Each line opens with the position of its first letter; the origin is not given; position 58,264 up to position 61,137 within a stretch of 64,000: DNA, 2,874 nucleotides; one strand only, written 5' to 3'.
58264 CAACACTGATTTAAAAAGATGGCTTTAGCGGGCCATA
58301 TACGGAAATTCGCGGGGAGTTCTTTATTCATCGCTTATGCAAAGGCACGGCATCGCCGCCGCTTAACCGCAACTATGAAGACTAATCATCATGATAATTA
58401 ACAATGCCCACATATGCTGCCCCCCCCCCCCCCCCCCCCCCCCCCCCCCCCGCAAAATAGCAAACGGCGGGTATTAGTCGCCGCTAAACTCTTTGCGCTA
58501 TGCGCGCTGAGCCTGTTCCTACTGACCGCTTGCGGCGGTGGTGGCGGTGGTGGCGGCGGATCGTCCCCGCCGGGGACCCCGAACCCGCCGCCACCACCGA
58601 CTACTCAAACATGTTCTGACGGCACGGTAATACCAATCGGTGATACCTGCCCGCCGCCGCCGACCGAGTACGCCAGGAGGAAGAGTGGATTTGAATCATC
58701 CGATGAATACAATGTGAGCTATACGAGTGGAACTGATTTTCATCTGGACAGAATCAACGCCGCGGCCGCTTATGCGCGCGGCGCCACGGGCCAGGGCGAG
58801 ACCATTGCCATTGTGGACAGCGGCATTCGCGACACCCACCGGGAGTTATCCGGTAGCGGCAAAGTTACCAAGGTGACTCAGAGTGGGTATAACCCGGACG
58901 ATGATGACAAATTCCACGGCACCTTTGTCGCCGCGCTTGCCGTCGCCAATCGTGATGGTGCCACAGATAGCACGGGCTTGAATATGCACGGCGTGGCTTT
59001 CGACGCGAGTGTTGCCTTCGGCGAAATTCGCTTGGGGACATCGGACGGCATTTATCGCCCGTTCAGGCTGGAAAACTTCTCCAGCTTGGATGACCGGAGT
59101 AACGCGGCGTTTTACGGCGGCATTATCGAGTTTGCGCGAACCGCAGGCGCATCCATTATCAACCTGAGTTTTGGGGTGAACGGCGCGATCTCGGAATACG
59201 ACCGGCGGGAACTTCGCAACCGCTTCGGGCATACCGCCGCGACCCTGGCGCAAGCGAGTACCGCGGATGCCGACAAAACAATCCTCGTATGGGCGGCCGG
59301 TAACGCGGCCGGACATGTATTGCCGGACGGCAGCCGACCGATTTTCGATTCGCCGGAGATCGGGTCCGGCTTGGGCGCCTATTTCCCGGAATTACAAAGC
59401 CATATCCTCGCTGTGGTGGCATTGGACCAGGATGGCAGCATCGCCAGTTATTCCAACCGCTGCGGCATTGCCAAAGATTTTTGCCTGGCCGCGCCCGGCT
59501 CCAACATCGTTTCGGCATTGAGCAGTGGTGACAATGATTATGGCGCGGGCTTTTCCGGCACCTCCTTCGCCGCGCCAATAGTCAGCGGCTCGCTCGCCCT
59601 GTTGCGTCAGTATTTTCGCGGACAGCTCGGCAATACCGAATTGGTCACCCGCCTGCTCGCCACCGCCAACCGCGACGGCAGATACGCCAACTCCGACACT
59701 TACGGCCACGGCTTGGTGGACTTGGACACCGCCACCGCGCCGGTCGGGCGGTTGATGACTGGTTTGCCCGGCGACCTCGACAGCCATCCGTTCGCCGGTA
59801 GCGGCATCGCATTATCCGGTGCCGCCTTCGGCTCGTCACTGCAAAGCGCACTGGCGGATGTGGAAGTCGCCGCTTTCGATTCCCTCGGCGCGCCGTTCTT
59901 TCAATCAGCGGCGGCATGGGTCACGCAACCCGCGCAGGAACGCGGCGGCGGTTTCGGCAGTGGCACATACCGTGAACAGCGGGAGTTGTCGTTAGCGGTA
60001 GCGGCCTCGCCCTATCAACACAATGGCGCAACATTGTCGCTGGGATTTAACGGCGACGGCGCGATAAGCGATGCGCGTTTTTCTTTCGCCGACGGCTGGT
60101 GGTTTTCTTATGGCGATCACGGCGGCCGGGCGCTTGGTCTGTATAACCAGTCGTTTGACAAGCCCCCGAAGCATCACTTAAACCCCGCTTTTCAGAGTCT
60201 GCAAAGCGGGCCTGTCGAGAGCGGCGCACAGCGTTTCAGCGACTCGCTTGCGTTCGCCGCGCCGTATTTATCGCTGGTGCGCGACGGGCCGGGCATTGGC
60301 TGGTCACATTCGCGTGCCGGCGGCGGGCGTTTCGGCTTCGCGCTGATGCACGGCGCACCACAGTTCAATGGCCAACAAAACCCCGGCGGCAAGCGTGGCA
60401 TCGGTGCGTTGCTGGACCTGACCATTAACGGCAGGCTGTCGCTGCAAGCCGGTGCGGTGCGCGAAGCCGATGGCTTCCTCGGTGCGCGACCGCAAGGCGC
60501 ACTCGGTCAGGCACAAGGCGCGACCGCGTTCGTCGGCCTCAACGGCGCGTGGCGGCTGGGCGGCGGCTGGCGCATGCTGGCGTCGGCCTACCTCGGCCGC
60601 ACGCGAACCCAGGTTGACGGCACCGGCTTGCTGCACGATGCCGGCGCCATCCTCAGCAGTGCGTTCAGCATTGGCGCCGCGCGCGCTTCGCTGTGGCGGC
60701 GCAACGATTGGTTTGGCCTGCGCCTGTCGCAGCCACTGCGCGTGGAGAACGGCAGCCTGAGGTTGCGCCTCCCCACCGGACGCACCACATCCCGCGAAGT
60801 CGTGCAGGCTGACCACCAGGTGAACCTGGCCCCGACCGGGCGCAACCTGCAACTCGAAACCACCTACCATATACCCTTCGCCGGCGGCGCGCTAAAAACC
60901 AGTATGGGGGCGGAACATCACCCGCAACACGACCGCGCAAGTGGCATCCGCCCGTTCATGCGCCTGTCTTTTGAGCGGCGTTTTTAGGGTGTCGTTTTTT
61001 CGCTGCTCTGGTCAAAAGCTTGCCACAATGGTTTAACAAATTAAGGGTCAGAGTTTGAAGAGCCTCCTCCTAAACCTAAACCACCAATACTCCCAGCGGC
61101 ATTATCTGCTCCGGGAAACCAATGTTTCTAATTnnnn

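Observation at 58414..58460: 32-nt poly-C tract immediately after the start codon of a NalP/SphB1-like lipoprotein autotransporter: probable slipped-strand phase-variation switch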

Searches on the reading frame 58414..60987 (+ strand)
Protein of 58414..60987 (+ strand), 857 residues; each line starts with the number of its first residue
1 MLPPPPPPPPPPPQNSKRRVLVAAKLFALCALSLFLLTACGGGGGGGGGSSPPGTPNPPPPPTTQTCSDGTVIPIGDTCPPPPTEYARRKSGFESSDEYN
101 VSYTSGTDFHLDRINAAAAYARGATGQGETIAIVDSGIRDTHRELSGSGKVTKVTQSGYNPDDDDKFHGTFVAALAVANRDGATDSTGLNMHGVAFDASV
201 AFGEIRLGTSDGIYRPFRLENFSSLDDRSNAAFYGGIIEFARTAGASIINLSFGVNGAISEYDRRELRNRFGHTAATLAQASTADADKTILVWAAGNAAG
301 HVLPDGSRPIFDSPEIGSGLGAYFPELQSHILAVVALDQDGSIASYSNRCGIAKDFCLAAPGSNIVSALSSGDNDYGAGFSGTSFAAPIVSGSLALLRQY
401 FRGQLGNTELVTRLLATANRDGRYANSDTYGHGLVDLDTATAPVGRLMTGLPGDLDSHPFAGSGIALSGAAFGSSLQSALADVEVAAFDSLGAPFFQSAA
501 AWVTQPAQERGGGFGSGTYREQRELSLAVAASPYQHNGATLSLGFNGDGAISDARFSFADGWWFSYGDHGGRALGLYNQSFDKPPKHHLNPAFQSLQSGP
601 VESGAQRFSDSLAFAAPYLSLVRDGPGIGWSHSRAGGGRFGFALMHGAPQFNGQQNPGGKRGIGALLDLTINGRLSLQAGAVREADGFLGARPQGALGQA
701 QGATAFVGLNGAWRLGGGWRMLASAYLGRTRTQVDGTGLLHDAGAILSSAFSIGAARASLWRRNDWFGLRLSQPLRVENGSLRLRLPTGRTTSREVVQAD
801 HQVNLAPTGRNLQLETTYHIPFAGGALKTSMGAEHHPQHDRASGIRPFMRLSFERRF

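Call 4: search_protein_families(library=pfam, proteins=[window:58414-60987:+], max_evalue=0.01)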
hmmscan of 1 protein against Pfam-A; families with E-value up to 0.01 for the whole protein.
window:58414-60987:+ (857 aa): 1 family
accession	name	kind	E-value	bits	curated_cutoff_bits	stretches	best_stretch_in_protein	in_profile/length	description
PF00082.27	Peptidase_S8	-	2.3e-34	119.5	21.8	1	126-433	1-288/288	Subtilase family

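Call 5: find_homologous_proteins(query=window:58414-60987:+, max_evalue=0.00001)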
Query window:58414-60987:+ (857 aa): 1607 proteins with E <= 0.00001 among 8000 candidates; the best 120 are listed.
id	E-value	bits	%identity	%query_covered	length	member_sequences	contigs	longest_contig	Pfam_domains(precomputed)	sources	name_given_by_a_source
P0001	0.0e+0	1938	100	100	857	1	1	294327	PF00082.28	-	-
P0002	0.0e+0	1639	77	94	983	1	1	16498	PF00082.28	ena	-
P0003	0.0e+0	1171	67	99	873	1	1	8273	PF00082.28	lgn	-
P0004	0.0e+0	1061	65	90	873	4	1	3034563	PF00082.28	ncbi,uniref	ncbi:S8 family serine peptidase [Candidatus Spongiihabitans sp.]|uniref:S8 family peptidase n=1 Tax=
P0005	0.0e+0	1054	60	99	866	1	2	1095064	PF00082.28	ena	-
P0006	0.0e+0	1029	63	94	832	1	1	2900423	PF00082.28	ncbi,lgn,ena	-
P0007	1.8e-295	1001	62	96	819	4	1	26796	PF00082.28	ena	-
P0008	1.3e-293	995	61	96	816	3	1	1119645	PF00082.28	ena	-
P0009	2.8e-290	984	58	99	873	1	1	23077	PF00082.28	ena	-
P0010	3.9e-288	976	60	94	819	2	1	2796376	PF00082.28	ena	-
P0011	2.1e-279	948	60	90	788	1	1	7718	PF00082.28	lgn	-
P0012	1.7e-274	931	56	99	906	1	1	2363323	PF00082.28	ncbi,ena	-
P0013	2.7e-273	927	56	99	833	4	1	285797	PF00082.28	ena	-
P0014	1.5e-268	912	56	96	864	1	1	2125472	PF00082.28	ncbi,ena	-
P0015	6.2e-268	910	58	91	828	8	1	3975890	PF00082.28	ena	-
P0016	1.5e-267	908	55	97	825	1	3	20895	PF00082.28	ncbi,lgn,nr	ncbi:MAG: S8 family serine peptidase [Methylococcales symbiont of Iophon sp. n. MRB-2018]|nr:MAG: S8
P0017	4.3e-263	894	56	91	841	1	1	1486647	PF00082.28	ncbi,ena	-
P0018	4.3e-260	884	59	90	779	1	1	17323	PF00082.28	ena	-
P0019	9.0e-260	883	58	90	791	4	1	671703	PF00082.28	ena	-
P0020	3.6e-258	877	60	89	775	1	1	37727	PF00082.28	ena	-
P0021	5.1e-257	874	60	89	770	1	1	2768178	PF00082.28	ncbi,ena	-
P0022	1.0e-256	873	57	91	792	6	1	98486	PF00082.28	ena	-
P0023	7.4e-254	863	58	90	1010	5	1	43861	PF00082.28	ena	-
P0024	2.2e-250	852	57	89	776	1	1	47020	PF00082.28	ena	-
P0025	1.1e-245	836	52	95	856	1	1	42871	PF00082.28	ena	-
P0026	1.3e-240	819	55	88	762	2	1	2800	PF00082.28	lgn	-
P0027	7.8e-236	803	54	88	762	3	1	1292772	PF00082.28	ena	-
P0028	5.8e-235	801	53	90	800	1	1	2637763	PF00082.28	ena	-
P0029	1.2e-234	800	53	90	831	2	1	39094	PF00082.28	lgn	-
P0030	3.2e-230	785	52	91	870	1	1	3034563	PF00082.28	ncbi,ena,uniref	ncbi:S8 family serine peptidase [Candidatus Spongiihabitans sp.]|uniref:S8 family peptidase n=1 Tax=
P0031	8.9e-227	773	51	97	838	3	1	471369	PF00082.28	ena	-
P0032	6.1e-218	744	51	97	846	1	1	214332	PF00082.28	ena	-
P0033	3.5e-217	742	51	90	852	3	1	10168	PF00082.28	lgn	-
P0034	1.2e-216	740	50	91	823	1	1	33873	PF00082.28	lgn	-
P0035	1.9e-212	726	52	89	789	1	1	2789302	PF00082.28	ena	-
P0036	2.2e-212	726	49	99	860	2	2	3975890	PF00082.28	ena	-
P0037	8.8e-212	724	49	90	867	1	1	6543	PF00082.28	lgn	-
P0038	6.3e-210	718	49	91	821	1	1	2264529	PF00082.28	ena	-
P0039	4.9e-209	715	51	91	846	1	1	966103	PF00082.28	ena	-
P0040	1.1e-208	714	50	91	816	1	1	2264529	PF00082.28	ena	-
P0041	5.4e-208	711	50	91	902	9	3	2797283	PF00082.28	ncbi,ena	-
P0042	1.0e-207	710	54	84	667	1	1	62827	PF00082.28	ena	-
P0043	1.3e-207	710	52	88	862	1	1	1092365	PF00082.28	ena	-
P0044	5.8e-207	708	50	90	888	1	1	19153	PF00082.28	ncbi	-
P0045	7.5e-207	708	50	90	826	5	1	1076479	PF00082.28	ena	-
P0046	1.4e-206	707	48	99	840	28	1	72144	PF00082.28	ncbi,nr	ncbi:MAG: putative Autotransporter [Arenicellales bacterium IbO2]|nr:MAG: putative Autotransporter [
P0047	7.2e-205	701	48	91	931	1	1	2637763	PF00082.28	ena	-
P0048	7.2e-204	698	50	96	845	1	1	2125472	PF00082.28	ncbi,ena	-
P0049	7.6e-203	694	51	91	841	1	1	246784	PF00082.28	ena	-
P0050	1.2e-202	694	48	93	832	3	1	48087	PF00082.28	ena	-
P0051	1.7e-200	687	47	97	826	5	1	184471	PF00082.28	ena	-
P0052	4.9e-200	685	51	87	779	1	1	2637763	PF00082.28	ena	-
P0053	3.0e-199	682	48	96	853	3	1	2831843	PF00082.28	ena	-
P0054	4.7e-196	672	47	96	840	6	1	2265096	PF00082.28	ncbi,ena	-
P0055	2.8e-194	666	50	87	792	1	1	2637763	PF00082.28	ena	-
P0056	6.5e-194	665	48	94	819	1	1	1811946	PF00082.28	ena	-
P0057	1.2e-192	661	61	65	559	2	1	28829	PF00082.28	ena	-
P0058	3.4e-192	659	49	93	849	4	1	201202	PF00082.28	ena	-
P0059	2.2e-190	653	47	90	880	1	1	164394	PF00082.28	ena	-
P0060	3.3e-188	646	49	88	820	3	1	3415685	PF00082.28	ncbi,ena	-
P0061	3.2e-187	643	46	90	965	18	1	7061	PF00082.28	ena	-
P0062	4.0e-185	636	50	85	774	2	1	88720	PF00082.28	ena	-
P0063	4.9e-181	622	44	94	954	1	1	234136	PF00082.28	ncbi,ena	-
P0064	1.6e-180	620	53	56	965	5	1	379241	PF00082.28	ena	-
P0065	1.6e-179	617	47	94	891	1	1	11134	PF00082.28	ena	-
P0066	8.0e-179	615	45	90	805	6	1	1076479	PF00082.28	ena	-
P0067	1.7e-178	614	45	92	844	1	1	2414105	PF00082.28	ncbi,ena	-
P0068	1.7e-178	614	46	90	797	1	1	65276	PF00082.28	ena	-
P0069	1.3e-176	607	48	88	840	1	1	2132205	PF00082.28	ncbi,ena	-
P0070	2.7e-176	606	45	90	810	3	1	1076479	PF00082.28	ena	-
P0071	3.8e-176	606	47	88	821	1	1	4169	PF00082.28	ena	-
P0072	1.4e-174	601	45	94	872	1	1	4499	PF00082.28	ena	-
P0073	3.4e-174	599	45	93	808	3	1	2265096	PF00082.28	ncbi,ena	-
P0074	7.8e-172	592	44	91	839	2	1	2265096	PF00082.28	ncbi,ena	-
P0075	3.3e-171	590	44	94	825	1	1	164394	PF00082.28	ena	-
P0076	1.5e-168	581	42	94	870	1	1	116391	PF00082.28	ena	-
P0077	1.3e-166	574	43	94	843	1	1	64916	PF00082.28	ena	-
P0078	1.3e-166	574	43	97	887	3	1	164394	PF00082.28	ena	-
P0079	1.9e-162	561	42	94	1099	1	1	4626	PF00082.28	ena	-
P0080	6.6e-159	549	45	89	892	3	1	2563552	PF00082.28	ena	-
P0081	1.3e-158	548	42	95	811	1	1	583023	PF00082.28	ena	-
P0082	4.2e-156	540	44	89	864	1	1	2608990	PF00082.28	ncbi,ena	-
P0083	7.1e-156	539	43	89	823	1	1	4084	PF00082.28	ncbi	-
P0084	2.1e-155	537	42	90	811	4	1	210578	PF00082.28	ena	-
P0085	4.1e-155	536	41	91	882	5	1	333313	PF00082.28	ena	-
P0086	1.6e-154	534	58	58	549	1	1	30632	PF00082.28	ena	-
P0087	2.4e-153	531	43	91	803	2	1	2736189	PF00082.28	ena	-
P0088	7.6e-152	526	42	89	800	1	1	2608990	PF00082.28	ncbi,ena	-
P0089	2.7e-151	524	43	89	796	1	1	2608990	PF00082.28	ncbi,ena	-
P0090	9.6e-151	522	43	91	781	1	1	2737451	PF00082.28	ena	-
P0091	2.1e-149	517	42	89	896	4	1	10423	PF00082.28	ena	-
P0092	2.2e-148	514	42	90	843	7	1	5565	PF00082.28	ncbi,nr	ncbi:MAG: S8 family serine peptidase [Gammaproteobacteria bacterium]|nr:S8 family serine peptidase [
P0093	2.3e-147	511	42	90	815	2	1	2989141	PF00082.28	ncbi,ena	-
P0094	2.4e-144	501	42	89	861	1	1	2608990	PF00082.28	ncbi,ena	-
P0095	8.0e-144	499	51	58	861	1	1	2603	PF00082.28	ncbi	ncbi:MAG: S8 family serine peptidase, partial [Gammaproteobacteria bacterium]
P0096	3.9e-143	497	42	87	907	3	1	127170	PF00082.28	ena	-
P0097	1.3e-142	495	41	90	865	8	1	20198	PF00082.28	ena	-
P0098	9.5e-142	492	53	52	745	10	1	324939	PF00082.28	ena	-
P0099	2.6e-141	491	42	90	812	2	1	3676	PF00082.28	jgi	-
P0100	5.6e-141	490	53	54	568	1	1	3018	PF00082.28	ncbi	-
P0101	9.2e-139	482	55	49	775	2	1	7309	PF00082.28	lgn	-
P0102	3.9e-138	480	40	89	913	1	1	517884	PF00082.28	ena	-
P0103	7.4e-137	476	41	91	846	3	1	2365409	PF00082.28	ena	-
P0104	1.2e-136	475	41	46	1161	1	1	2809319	PF00082.28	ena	-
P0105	2.5e-136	474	41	90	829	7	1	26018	PF00082.28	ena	-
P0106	6.4e-136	473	41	91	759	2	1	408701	PF00082.28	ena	-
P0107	3.3e-135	471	42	39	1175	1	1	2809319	PF00082.28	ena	-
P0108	2.6e-133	464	50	56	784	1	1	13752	PF00082.28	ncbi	-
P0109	4.4e-133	463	40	87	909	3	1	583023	PF00082.28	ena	-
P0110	4.5e-133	463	45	71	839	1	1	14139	PF00082.28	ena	-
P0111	1.2e-131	459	49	64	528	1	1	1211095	PF00082.28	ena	-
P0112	2.8e-130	454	56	49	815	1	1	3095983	PF00082.28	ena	-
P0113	7.3e-129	450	37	48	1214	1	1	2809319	PF00082.28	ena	-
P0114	2.6e-128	448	41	89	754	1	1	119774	PF00082.28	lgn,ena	-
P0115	6.7e-128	446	49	57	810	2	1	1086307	PF00082.28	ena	-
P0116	8.5e-128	446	46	55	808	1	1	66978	PF00082.28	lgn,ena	-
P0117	7.5e-126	440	55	50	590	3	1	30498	PF00082.28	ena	-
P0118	1.1e-125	439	37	47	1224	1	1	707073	PF00082.28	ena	-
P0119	6.9e-125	436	48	50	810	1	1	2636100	PF00082.28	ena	-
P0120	2.0e-124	435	39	45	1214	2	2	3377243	PF00082.28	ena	-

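Call 6: search_protein_families(library=ncbifam, proteins=[window:58414-60987:+], max_evalue=0.1)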
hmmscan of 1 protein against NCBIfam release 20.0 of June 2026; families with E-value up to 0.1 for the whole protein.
window:58414-60987:+ (857 aa): 11 families
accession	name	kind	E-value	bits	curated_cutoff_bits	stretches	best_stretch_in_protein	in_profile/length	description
TIGR03921.1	T7SS_mycosin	equivalog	7.1e-36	124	278.75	1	122-440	8-284/353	type VII secretion-associated serine protease mycosin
NF051851.1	AtpSerPepEprS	equivalog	1.2e-27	96.4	1700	1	107-451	47-373/988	autotransporter serine peptidase EprS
NF033865.1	fusolisin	equivalog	8.7e-13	47.3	999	1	22-402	6-364/1006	fusolisin family autotransporter serine protease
NF033595.1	denti_PrtP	equivalog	9.5e-10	37.7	300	1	322-441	381-502/606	dentilisin complex serine proteinase subunit PrtP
TIGR03895.1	protease_PatA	subfamily_domain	1.7e-06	27.1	421.05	1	327-411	109-192/606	PatA/PatG family cyanobactin maturation protease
NF058595.1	invert_tail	domain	6.1e-05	23.3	37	1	16-56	48-87/113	lipo-invert putative C-terminal anchoring domain-containing protein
NF042956.1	IteS_antiphage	equivalog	0.00016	20.1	900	1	126-180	254-305/747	S8 family anti-phage peptidase IteS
NF040553.1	SGO_0316_fam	subfamily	0.0002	19.1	1400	0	359-402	672-712/1486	SGO_0316/SGO_0317 family LPXTG-anchored serine peptidase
NF040809.1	germ_prot_CspBA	exception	0.0016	16.1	1250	1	351-437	430-518/1099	bifunctional germination protease/germinant receptor pseudoprotease CspBA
NF049966.1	QH_SP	equivalog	0.01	15.2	165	0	131-176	2-50/219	subtilisin-like serine protease QhpE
NF040808.2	CspC_non_triad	exception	0.03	12.8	675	0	358-437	461-545/556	bile acid germinant receptor pseudoprotease CspC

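Call 10: find_related_loci(query=A1, collection=genome_contigs, flank=4000)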
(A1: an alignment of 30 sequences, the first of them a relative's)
Query A1 (857 aa) in genome_contigs; peptide patterns used: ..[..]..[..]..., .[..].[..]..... (x = any residue, [..] = any of these).
178 stretches matched a pattern; 146 encode a relative of the query (tblastn E <= 1e-3); the best 80 are kept; 75 distinct loci.
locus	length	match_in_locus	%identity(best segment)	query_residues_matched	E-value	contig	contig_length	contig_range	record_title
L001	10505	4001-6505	62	26-857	0e+0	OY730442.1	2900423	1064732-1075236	MAG: Arenicellales bacterium isolate a2271f91-884a-4664-afb6-7c1ea3e8873e genome assembly, chromosome: 1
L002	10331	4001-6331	65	85-854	0e+0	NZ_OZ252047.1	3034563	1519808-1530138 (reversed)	MAG: Candidatus Spongiihabitans sp. isolate 0f302991-e8ce-4c27-b8b3-1c27fcb5bdee chromosome 1, complete sequence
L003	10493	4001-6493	60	8-857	0e+0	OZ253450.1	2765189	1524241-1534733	MAG: Candidatus Spongiihabitans sp. isolate eb1f5df6-d8a9-48a6-9648-ca60772a1eda genome assembly, chromosome: 1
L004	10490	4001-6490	61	18-857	0e+0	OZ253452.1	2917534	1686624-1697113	MAG: Candidatus Spongiihabitans sp. isolate 2f8c62a6-771b-4376-9b9a-acaaca664f49 genome assembly, chromosome: 1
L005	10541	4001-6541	60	9-857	0e+0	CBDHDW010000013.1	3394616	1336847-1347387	MAG: Candidatus Poriferihabitaceae bacterium isolate 67226578-6d30-497a-b66e-a77e508eb20a genome assembly, contig: chrom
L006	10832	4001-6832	60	11-857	0e+0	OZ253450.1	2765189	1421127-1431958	MAG: Candidatus Spongiihabitans sp. isolate eb1f5df6-d8a9-48a6-9648-ca60772a1eda genome assembly, chromosome: 1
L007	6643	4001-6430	55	26-857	0e+0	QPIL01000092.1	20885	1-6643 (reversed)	MAG: Methylococcales symbiont of Iophon sp. n. MRB-2018 isolate M1 NODE_32_length_20885_cov_10.1097_ID_63, whole genome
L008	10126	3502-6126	56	20-857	0e+0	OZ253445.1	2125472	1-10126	MAG: Gammaproteobacteria bacterium isolate 784a0e4a-5893-478c-96b6-681db1ea85f7 genome assembly, chromosome: 1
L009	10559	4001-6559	56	12-857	0e+0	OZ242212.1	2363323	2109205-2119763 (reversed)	MAG: Candidatus Spongiihabitans sp. isolate 2f15a987-a670-4d91-b8ba-39cdc8936518 genome assembly, chromosome: 1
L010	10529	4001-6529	59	11-857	0e+0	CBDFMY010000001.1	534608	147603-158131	MAG: Candidatus Poriferihabitaceae bacterium isolate 6ea70c23-f6ae-4937-b9b1-d70173c59256 genome assembly, contig: conti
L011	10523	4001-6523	75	9-857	0e+0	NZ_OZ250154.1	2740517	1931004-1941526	MAG: Candidatus Spongiihabitans sp. isolate 9bea2e88-feb8-4b27-847e-43f480efb806 chromosome 1, complete sequence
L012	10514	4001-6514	57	13-857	0e+0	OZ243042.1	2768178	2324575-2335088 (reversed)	MAG: Candidatus Poriferihabitaceae bacterium isolate 49d6dd85-0fda-43e6-b460-8c6e23e76669 genome assembly, chromosome: 1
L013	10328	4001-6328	56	81-857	0e+0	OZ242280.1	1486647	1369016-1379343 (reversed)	MAG: Gammaproteobacteria bacterium isolate 24228fdc-d01c-463b-9888-ab69180e93ae genome assembly, chromosome: 1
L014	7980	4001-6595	49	11-857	0e+0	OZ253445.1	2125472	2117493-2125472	MAG: Gammaproteobacteria bacterium isolate 784a0e4a-5893-478c-96b6-681db1ea85f7 genome assembly, chromosome: 1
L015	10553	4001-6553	47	2-857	0e+0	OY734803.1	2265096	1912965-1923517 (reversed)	MAG: Arenicellales bacterium isolate 56d03a4b-89fb-405b-b6be-bb90cc2699d2 genome assembly, chromosome: 1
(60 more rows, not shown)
